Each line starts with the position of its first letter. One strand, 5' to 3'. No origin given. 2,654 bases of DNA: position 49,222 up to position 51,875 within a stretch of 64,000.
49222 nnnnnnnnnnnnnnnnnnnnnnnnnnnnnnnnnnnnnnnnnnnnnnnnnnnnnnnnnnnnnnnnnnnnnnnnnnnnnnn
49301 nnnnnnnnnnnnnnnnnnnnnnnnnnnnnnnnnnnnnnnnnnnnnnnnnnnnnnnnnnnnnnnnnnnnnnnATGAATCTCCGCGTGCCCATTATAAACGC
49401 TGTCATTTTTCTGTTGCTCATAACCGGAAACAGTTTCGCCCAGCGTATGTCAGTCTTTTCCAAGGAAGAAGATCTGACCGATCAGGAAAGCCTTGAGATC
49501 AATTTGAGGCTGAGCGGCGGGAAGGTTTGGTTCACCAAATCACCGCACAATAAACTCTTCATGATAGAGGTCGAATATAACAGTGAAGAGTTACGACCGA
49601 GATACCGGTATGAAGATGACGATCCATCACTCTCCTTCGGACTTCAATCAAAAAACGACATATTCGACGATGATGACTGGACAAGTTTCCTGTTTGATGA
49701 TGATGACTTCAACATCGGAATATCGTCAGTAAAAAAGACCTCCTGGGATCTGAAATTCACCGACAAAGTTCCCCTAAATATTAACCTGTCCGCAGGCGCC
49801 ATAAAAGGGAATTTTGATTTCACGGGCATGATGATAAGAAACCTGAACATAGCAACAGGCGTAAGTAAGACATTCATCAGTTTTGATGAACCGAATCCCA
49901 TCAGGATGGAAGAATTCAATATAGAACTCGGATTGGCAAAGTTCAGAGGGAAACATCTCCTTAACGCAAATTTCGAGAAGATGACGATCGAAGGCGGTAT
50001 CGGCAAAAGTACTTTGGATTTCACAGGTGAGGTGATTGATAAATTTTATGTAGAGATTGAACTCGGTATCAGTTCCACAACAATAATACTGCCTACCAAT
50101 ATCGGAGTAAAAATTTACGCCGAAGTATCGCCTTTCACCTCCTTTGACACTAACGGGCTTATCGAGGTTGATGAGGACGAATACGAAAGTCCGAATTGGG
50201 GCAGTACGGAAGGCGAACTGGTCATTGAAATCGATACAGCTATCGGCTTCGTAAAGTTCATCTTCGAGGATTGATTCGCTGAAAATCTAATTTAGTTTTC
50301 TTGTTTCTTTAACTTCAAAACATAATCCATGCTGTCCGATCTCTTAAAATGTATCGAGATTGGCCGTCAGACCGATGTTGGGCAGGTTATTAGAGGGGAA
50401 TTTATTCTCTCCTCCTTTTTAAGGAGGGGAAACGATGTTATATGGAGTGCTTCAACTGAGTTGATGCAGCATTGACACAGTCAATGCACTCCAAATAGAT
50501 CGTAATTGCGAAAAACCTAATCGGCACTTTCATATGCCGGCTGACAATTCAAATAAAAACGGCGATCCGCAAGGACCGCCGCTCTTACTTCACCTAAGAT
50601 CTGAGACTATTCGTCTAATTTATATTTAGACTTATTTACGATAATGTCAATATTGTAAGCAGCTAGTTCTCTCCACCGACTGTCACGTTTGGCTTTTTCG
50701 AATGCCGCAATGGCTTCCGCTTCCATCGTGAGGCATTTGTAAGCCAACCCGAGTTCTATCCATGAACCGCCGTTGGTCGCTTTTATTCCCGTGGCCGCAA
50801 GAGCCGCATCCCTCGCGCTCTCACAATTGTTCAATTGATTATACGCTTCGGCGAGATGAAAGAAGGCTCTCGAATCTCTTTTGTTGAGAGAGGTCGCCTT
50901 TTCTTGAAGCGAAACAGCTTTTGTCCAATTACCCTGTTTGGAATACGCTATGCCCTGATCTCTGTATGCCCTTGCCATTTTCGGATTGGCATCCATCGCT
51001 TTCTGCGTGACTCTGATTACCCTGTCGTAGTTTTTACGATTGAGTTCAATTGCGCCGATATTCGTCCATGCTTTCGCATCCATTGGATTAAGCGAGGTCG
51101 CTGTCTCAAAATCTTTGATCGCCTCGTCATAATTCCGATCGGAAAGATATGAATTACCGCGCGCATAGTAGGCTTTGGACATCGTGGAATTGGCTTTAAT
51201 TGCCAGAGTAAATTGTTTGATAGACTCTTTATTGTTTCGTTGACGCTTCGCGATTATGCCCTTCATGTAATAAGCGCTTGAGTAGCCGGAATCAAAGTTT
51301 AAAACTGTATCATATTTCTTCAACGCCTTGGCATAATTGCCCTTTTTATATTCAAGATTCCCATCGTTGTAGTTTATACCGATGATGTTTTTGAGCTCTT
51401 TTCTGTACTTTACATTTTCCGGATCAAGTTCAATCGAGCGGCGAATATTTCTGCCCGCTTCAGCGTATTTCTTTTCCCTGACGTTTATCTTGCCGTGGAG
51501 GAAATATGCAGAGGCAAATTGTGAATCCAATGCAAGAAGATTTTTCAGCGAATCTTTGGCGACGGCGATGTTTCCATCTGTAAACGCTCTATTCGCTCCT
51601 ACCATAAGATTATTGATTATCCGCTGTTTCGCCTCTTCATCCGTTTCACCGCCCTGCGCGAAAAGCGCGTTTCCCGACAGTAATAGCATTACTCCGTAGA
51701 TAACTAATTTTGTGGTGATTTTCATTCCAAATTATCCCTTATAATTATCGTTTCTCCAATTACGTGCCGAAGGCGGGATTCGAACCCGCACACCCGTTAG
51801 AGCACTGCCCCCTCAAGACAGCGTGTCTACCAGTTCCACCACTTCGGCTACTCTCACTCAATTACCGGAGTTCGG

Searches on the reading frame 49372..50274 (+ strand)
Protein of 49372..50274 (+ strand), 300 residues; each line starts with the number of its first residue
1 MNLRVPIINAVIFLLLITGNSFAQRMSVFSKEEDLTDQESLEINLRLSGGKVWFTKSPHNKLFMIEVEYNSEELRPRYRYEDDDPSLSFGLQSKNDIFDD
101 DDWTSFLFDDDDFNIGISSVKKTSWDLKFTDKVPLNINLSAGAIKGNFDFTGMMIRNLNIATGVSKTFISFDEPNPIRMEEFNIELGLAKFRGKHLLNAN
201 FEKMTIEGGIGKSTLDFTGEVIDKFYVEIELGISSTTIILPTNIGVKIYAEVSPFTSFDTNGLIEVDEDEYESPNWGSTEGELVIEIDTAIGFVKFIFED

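Call 12: search_protein_families(library=pfam, proteins=[window:49372-50274:+])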
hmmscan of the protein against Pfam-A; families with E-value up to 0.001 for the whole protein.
window:49372-50274:+ (300 aa): 2 families
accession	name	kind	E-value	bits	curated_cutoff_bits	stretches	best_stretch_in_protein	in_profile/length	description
PF17115.11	Toast_rack_N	-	2.3e-09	37.8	22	1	37-143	2-92/92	N-terminal domain of toast_rack, DUF2154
PF09922.15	LiaF-like_C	-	5.2e-05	23.5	29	1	200-294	13-112/114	Cell wall-active antibiotics response LiaF, C-terminal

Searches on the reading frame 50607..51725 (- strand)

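Call 12: search_protein_families(library=pfam, proteins=[window:50607-51725:-])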
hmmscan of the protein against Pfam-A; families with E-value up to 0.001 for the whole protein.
window:50607-51725:- (372 aa): 17 families
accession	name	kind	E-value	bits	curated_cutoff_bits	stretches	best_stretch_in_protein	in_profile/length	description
PF07719.23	TPR_2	-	6.8e-32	107.4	27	1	184-214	2-32/34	Tetratricopeptide repeat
PF00515.34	TPR_1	-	2.3e-26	90.9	27.8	1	184-214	2-32/34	Tetratricopeptide repeat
PF13432.12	TPR_16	-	1.1e-24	87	32.7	2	187-235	1-49/65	Tetratricopeptide repeat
PF13181.12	TPR_8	-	2.9e-23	80.4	25.7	1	184-214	2-32/34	Tetratricopeptide repeat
PF13414.12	TPR_11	-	9.2e-18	64.1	26.8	2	198-225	9-36/42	TPR repeat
PF13431.12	TPR_17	-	2.8e-17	61.9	24.4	0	241-271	3-33/34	Tetratricopeptide repeat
PF13424.12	TPR_12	-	4.6e-15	56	30.1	1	230-280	23-74/77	Tetratricopeptide repeat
PF13428.12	TPR_14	-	3.5e-11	43.1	23.5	0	184-223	2-41/44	Tetratricopeptide repeat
PF14559.12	TPR_19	-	3.8e-11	43.6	25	0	194-252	2-60/68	Tetratricopeptide repeat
PF13371.12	TPR_9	-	6.2e-10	39.4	35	1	225-272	3-50/73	Tetratricopeptide repeat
PF25063.1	ARM_TT21_C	-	3.5e-08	34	35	1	218-295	96-174/209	Tetratricopeptide repeat protein 21 C-terminal ARM domain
PF25064.1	ARM_TT21_5th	-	1.6e-07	32.1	27.8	0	78-187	8-110/117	TT21 fifth ARM repeats domain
PF23914.1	TPR_CcmH_CycH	-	1.9e-07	31.5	42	0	39-174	18-146/158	Cytochrome c-type biogenesis protein H TPR domain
PF13174.12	TPR_6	-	1.2e-06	29.2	26.3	0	185-211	2-28/33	Tetratricopeptide repeat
PF13176.12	TPR_7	-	2.8e-06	27.4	27.9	0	258-284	6-34/36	Tetratricopeptide repeat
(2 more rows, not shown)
